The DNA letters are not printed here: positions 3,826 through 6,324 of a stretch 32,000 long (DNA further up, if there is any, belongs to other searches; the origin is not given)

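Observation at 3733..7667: Membrane-only gene cassette centred on a NACHT NTPase with a glycine-zipper transmembrane arm: candidate undescribed STAND-type conflict system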

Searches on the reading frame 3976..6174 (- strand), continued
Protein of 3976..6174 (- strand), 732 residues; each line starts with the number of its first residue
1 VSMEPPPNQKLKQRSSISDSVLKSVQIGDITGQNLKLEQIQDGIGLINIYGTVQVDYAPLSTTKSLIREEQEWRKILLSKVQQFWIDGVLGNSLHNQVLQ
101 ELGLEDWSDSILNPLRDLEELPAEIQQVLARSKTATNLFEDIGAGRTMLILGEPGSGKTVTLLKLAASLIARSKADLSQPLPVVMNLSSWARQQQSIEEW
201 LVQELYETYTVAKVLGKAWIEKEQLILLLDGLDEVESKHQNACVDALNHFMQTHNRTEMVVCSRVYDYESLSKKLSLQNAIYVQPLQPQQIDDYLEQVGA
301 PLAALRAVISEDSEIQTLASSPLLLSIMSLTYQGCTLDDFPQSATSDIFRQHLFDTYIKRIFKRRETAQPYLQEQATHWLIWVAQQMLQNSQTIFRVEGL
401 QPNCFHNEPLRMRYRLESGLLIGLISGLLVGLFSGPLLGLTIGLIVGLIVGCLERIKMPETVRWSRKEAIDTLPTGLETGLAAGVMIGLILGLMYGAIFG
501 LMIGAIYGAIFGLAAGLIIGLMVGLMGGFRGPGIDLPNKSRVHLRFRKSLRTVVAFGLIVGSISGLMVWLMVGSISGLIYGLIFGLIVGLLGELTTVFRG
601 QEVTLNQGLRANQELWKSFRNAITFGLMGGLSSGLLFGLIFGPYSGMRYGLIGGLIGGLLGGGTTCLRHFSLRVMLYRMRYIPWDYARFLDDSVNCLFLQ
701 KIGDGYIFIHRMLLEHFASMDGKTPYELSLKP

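Call 12: find_related_loci(query=A1, collection=genome_contigs, flank=10000)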
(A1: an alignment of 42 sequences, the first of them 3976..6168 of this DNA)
Query A1 (730 aa) in genome_contigs; peptide patterns used: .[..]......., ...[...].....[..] (x = any residue, [..] = any of these).
600 stretches matched a pattern (row limit reached: there are more); 369 encode a relative of the query (tblastn E <= 1e-3); the best 80 are kept; 80 distinct loci.
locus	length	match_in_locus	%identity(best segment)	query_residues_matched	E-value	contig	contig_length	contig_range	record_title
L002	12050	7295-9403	46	1-719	2e-180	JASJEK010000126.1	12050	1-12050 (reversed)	MAG: Xenococcaceae cyanobacterium MO_234.B1 MO_234.c_938, whole genome shotgun sequence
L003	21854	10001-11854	48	38-721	1e-159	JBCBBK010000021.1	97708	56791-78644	MAG: Cyanobacteria bacterium J06581_3 NODE_21_length_97708_cov_23.791173, whole genome shotgun sequence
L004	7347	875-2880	51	1-722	3e-156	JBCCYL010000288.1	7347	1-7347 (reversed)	MAG: Cyanobacteria bacterium P01_F01_bin.150 k141_1483367_length_7347_cov_36.8150, whole genome shotgun sequence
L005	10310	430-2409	44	21-719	5e-172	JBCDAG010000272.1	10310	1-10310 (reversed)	MAG: Cyanobacteria bacterium P01_F01_bin.53 k141_2813498_length_10310_cov_10.0240, whole genome shotgun sequence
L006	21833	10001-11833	46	46-718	1e-138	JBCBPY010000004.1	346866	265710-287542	MAG: Cyanobacteria bacterium J06634_5 NODE_4_length_346866_cov_22.392982, whole genome shotgun sequence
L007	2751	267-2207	41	72-730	7e-146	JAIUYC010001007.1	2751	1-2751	MAG: Coleofasciculus sp. S288 contig-91_30194, whole genome shotgun sequence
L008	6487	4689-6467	42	58-718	9e-138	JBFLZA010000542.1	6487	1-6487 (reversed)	MAG: Cyanobacteriota bacterium isolate MAG099 MAG099_542, whole genome shotgun sequence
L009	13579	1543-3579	37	5-719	6e-137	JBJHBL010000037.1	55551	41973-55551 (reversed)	MAG: Limnoraphis sp. isolate SF2967_J5348.semibin_refined.053 NODE_699_length_55551_cov_2.233816, whole genome shotgun s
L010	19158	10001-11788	39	49-718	2e-134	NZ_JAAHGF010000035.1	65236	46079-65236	MAG: Okeania sp. SIO1I7 1I7_NODE_35, whole genome shotgun sequence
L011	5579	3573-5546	38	39-719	1e-134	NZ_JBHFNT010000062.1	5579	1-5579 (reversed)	Floridaenema evergladense BLCC-F167 bin1.fa-62, whole genome shotgun sequence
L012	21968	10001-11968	41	16-730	1e-156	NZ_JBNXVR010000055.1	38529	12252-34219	Leptolyngbya sp. AN02str NODE_74_length_38529_cov_44.141373, whole genome shotgun sequence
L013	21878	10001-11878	38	39-722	1e-132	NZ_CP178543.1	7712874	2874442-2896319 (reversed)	Capilliphycus salinus ALCB114379 voucher ALCB 114379 chromosome, complete genome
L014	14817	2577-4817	39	7-719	9e-131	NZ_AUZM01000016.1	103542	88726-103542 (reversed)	Lyngbya aestuarii BL J laest3.contig.15, whole genome shotgun sequence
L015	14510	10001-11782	39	66-718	1e-127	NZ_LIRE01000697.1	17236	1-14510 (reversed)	Pseudanabaena sp. 'Roaring Creek' contig-280, whole genome shotgun sequence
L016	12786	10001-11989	38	16-726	3e-127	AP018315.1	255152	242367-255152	Sphaerospermopsis kisseleviana NIES-73 plasmid plasmid1 DNA, complete genome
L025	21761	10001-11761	37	67-718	3e-120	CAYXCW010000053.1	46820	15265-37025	MAG TPA_asm: uncultured bacterium isolate binchicken_co319_167 genome assembly, contig: NODE_993_length_46820_cov_24.387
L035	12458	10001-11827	36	58-719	1e-113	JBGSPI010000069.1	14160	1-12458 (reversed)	MAG: Chamaesiphon sp. isolate JTS-AC30 k141_2348740, whole genome shotgun sequence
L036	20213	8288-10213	37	64-719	3e-113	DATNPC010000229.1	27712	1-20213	MAG TPA_asm: Allocoleopsis sp. isolate SMAG_U16471 k141_279299, whole genome shotgun sequence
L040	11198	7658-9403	37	72-719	2e-109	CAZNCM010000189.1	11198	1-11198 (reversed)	MAG TPA_asm: uncultured Lyngbya sp. isolate SRP063590_co1_67 genome assembly, contig: NODE_6137_length_11198_cov_5.36229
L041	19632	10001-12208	35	29-716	5e-109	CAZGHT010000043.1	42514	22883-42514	MAG TPA_asm: uncultured Rhodothermaceae bacterium isolate SRP128890_co1_174 genome assembly, contig: NODE_1555_length_42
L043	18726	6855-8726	38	51-718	6e-108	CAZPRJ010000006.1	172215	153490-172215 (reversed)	MAG TPA_asm: uncultured Microcoleus sp. isolate SRP063590_co1_133 genome assembly, contig: NODE_75_length_172215_cov_7.3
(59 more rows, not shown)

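Call 23: find_encoding_contigs(protein=P0002, flank=10000, max_places=3)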
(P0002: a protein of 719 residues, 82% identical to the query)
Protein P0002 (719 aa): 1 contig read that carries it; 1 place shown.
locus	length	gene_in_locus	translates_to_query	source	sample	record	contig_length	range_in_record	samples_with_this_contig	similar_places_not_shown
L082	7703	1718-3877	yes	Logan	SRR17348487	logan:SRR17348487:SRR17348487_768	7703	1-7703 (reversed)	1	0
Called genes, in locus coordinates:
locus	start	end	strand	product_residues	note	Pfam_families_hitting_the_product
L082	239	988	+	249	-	-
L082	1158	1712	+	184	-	-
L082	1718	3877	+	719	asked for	PF24883:NPHP3_N (faint), PF05729:NACHT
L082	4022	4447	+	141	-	-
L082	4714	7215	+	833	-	PF00515:TPR_1 (faint), PF07719:TPR_2 (faint), PF10602:RPN7 (faint), PF13176:TPR_7 (faint), PF13424:TPR_12 (weak), PF17874:TPR_MalT (weak), PF13424:TPR_12, PF12770:CHAT, +4 more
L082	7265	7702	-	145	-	?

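Call 24: find_encoding_contigs(protein=P0004, flank=8000, max_places=3)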
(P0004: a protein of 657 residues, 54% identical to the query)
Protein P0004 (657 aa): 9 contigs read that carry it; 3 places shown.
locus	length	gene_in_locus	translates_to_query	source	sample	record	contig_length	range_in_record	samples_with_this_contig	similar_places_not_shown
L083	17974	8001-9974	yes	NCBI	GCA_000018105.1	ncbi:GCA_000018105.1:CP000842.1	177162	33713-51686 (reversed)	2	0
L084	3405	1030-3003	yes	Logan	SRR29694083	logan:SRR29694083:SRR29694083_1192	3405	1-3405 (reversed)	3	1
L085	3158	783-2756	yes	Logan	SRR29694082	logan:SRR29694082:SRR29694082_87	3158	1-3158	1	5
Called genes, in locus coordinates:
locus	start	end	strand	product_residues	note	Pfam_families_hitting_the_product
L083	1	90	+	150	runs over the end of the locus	-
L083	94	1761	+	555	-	PF10412:TrwB_AAD_bind, PF02534:T4SS-DNA_transf, PF12696:TraG-D_C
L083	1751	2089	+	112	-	-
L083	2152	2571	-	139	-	-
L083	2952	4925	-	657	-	PF08751:TrwC, PF12965:DUF3854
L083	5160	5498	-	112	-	-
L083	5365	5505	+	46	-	-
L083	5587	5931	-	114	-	-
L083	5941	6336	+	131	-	-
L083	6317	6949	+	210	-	-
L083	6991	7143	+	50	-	-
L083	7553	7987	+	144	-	-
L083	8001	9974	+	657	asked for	PF24883:NPHP3_N (faint), PF05729:NACHT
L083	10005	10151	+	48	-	-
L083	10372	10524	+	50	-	-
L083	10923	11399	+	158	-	-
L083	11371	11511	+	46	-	-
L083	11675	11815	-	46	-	-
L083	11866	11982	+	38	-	-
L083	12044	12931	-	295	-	-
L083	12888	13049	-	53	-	-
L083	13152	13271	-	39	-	-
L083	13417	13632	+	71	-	-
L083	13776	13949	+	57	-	-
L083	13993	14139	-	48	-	-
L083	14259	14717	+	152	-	-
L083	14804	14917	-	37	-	-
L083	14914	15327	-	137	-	-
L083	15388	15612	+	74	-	-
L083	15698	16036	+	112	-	PF05973:Gp49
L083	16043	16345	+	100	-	PF13744:HTH_37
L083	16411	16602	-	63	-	-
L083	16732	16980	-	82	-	-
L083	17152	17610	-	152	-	-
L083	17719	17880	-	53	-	-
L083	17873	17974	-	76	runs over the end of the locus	-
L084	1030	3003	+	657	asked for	PF24883:NPHP3_N (faint), PF05729:NACHT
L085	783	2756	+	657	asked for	PF24883:NPHP3_N (faint), PF05729:NACHT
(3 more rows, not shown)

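Call 25: find_encoding_contigs(protein=P0005, flank=8000, max_places=3)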
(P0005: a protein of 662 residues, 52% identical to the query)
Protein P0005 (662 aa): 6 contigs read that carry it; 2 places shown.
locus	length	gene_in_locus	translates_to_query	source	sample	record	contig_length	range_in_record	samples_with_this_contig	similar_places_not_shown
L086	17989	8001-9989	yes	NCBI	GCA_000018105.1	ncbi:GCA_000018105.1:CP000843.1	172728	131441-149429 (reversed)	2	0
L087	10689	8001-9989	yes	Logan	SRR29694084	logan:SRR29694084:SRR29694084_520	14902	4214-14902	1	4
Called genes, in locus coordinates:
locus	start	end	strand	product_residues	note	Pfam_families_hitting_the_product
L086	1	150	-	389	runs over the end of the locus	-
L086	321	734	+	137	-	-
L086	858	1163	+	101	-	-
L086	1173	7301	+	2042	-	PF08751:TrwC, PF13245:AAA_19, PF13604:AAA_30, PF01443:Viral_helicase1 (faint), PF22232:TraI_hel_assoc_N, PF12965:DUF3854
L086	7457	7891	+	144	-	-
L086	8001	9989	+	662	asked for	PF24883:NPHP3_N (faint), PF05729:NACHT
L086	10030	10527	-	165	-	-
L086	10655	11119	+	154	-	PF13384:HTH_23, PF06056:Terminase_5 (weak), PF13518:HTH_28, PF13551:HTH_29, PF13592:HTH_33 (faint), PF13565:HTH_32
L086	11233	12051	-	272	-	PF01695:IstB_IS21, PF00308:Bac_DnaA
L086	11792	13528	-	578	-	PF27155:Y4rL_C (weak), PF22483:Mu-transpos_C_2 (weak)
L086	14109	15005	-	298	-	-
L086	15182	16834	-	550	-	PF01442:Apolipoprotein (weak)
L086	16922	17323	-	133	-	-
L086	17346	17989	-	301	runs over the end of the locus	-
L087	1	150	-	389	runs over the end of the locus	-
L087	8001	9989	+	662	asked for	PF24883:NPHP3_N (faint), PF05729:NACHT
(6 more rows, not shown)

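Call 35: find_encoding_contigs(protein=P0020, flank=4000, max_places=1)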
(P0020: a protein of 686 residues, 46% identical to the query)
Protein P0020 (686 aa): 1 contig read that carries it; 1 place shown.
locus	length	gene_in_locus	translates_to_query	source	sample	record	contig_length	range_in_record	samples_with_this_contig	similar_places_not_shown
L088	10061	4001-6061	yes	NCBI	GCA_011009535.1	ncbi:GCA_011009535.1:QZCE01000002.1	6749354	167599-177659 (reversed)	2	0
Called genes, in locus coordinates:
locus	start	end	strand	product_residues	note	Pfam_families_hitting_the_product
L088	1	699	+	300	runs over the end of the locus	-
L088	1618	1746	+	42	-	-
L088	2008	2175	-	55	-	-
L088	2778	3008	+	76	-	-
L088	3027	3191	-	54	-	-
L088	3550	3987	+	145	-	-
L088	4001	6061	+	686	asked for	PF24883:NPHP3_N (faint), PF05729:NACHT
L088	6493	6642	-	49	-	-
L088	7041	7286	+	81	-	-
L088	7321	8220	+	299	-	PF13102:Phage_int_SAM_5 (weak), PF00589:Phage_integrase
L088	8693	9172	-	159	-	-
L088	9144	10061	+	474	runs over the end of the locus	PF07690:MFS_1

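Call 36: find_encoding_contigs(protein=P0019, flank=4000, max_places=1)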
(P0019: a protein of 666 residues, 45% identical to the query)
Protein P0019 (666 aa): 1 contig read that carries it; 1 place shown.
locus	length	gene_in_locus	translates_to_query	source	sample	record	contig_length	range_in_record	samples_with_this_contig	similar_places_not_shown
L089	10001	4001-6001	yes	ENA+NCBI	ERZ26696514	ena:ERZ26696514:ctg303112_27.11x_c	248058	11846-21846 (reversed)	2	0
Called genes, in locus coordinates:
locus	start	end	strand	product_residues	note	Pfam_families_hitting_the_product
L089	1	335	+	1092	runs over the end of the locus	PF12419:DUF3670, PF00176:SNF2-rel_dom, PF00271:Helicase_C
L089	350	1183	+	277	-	PF04434:SWIM (weak)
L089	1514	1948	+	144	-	-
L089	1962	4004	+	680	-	PF05729:NACHT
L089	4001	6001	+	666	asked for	PF05729:NACHT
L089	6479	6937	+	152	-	-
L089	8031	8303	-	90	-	PF00076:RRM_1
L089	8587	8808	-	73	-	-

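Call 37: find_encoding_contigs(protein=P0030, flank=4000, max_places=1)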
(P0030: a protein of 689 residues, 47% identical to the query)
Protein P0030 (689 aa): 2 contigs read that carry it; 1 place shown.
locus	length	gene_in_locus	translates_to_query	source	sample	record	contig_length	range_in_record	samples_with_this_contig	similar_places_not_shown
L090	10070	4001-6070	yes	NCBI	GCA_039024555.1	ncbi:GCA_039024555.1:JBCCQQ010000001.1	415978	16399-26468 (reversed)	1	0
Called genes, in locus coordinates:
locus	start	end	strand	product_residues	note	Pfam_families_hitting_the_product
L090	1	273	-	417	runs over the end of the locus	PF08751:TrwC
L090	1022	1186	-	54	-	-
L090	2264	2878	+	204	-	-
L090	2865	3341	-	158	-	-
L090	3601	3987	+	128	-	-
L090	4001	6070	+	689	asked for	PF05729:NACHT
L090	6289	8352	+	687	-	PF05729:NACHT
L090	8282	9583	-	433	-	-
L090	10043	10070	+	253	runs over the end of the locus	PF02374:ArsA_ATPase (faint), PF06564:CBP_BcsQ (weak), PF09140:MipZ (weak), PF10609:ParA (weak), PF13614:AAA_31, PF01656:CbiA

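Call 38: find_encoding_contigs(protein=P0098, flank=4000, max_places=1)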
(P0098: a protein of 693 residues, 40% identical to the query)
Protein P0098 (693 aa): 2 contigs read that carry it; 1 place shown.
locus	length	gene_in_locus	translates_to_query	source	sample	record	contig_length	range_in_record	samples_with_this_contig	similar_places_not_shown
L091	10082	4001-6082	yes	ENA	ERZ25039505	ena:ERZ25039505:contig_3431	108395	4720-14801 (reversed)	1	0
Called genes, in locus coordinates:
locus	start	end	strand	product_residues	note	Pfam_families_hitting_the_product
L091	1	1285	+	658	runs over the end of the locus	PF07693:KAP_NTPase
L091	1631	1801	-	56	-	-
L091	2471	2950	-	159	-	PF13358:DDE_3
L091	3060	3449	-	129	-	PF00292:PAX (weak), PF13565:HTH_32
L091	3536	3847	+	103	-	-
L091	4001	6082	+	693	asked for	PF24883:NPHP3_N (faint), PF05729:NACHT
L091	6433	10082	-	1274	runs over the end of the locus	PF12770:CHAT, PF13432:TPR_16 (faint), PF07719:TPR_2 (faint), PF13374:TPR_10 (faint), PF13428:TPR_14 (faint), PF13424:TPR_12, PF00515:TPR_1 (weak), PF13181:TPR_8 (weak), +6 more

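Call 50: list_cluster_members(proteins=[P0001, P0127, P0125, P0004, P0005])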
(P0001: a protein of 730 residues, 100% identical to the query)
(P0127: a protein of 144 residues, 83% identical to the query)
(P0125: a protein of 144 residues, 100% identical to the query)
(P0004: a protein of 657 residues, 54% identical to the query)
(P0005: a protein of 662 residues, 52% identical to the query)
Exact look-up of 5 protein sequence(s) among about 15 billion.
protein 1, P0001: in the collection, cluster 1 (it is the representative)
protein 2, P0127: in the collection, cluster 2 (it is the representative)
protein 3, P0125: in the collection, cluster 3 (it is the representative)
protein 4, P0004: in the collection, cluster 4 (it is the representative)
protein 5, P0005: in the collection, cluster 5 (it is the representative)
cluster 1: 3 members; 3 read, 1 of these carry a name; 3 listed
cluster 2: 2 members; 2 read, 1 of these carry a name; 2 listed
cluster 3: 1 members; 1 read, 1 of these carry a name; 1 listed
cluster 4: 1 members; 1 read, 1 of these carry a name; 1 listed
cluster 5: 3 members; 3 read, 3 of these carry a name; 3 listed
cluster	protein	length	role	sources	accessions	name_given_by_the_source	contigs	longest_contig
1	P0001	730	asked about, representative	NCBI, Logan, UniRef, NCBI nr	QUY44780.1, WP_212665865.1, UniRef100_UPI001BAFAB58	NACHT domain-containing protein [Acaryochloris marina] | NACHT domain-containing protein n=1 Tax=Acaryochloris marina TaxID=155978 ...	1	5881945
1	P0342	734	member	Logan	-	-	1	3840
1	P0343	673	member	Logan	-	-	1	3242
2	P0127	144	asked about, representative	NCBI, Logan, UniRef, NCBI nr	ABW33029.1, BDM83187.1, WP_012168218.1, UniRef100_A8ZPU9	hypothetical protein [Acaryochloris marina] | Uncharacterized protein n=1 Tax=Acaryochloris marina (strain MBIC 11017) TaxID=329726 ...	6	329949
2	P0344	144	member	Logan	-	-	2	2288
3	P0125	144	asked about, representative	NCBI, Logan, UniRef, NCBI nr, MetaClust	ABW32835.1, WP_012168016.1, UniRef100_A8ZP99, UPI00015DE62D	hypothetical protein [Acaryochloris marina] | Uncharacterized protein n=1 Tax=Acaryochloris marina (strain MBIC 11017) TaxID=329726 ... | status=active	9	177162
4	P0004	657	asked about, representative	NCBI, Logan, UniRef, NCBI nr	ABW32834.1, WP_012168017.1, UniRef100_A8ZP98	NACHT domain-containing protein [Acaryochloris marina] | NACHT domain-containing protein n=1 Tax=Acaryochloris marina (strain MBIC 11017) ...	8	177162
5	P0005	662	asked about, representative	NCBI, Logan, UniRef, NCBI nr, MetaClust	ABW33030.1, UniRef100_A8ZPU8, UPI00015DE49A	conserved hypothetical protein (plasmid) [Acaryochloris marina MBIC11017] | NACHT domain-containing protein n=1 Tax=Acaryochloris marina (strain MBIC 11017) ... | conserved hypothetical protein [Acaryochloris marina MBIC11017]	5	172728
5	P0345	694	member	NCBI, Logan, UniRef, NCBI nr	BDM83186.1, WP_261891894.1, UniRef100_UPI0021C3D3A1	NACHT domain-containing protein [Acaryochloris marina] | NACHT domain-containing protein n=1 Tax=Acaryochloris marina TaxID=155978 ...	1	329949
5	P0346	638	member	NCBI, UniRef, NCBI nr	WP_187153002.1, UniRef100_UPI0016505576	NACHT domain-containing protein [Acaryochloris marina] | NACHT domain-containing protein n=1 Tax=Acaryochloris marina TaxID=155978 ...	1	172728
